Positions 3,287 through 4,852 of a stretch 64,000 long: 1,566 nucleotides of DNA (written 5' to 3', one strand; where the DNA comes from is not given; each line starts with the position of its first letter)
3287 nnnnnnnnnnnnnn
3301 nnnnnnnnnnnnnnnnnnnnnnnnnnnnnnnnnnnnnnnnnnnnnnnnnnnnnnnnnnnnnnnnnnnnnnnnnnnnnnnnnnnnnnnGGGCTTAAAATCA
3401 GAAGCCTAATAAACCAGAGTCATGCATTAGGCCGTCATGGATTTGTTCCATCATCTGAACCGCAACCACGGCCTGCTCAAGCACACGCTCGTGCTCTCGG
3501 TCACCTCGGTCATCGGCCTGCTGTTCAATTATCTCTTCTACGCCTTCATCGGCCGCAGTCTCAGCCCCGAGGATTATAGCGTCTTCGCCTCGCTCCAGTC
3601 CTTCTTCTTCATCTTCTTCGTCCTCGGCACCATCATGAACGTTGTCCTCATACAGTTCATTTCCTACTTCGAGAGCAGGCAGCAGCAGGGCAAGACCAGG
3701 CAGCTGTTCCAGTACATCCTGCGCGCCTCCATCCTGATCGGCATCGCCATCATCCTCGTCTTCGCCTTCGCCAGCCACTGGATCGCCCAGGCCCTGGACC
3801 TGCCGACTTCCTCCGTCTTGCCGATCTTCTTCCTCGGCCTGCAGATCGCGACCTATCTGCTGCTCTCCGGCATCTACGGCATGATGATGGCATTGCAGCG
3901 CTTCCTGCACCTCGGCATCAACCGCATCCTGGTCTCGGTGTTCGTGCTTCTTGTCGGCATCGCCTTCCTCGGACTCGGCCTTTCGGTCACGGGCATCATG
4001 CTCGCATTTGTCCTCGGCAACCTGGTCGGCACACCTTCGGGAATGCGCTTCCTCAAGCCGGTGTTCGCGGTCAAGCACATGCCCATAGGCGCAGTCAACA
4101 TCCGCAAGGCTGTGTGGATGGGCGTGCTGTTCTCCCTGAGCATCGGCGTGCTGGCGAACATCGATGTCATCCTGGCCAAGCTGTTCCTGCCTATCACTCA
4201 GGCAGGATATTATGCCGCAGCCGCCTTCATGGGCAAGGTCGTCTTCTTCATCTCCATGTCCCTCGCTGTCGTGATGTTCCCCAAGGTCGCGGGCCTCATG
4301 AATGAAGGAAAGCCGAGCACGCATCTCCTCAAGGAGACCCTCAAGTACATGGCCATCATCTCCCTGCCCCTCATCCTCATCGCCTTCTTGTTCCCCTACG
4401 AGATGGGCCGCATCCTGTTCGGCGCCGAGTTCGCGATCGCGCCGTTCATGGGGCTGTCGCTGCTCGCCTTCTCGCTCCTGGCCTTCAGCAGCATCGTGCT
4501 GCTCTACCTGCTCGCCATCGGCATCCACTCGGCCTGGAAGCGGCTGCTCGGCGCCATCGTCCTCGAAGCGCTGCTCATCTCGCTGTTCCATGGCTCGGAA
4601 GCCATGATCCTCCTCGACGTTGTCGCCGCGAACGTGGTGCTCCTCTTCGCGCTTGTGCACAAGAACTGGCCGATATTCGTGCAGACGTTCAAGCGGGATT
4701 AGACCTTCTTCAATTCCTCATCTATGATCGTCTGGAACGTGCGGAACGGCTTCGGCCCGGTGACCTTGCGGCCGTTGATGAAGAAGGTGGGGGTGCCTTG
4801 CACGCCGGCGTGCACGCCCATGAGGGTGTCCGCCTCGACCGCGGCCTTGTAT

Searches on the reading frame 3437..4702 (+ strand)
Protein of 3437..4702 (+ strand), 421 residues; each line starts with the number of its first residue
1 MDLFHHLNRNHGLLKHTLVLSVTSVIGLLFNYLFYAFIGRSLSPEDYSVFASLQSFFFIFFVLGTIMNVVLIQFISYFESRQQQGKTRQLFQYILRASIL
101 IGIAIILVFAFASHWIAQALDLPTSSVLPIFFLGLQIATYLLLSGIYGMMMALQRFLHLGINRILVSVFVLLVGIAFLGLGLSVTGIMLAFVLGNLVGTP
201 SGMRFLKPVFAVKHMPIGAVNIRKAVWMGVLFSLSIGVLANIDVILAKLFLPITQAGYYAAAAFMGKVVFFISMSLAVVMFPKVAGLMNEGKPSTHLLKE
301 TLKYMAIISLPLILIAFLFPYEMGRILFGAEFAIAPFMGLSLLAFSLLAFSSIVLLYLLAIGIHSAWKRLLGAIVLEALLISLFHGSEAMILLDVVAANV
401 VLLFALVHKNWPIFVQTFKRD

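Call 45: search_protein_families(library=pfam, proteins=[window:3437-4702:+], max_evalue=0.001)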
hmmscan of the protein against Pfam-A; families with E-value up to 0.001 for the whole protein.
window:3437-4702:+ (421 aa): 2 families
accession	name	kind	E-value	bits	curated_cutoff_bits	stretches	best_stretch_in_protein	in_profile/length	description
PF01943.22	Polysacc_synt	-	2.1e-07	31.1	28.2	1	13-283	1-269/274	Polysaccharide biosynthesis protein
PF13440.11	Polysacc_synt_3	-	8.4e-07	29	23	1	40-332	4-288/293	Polysaccharide biosynthesis protein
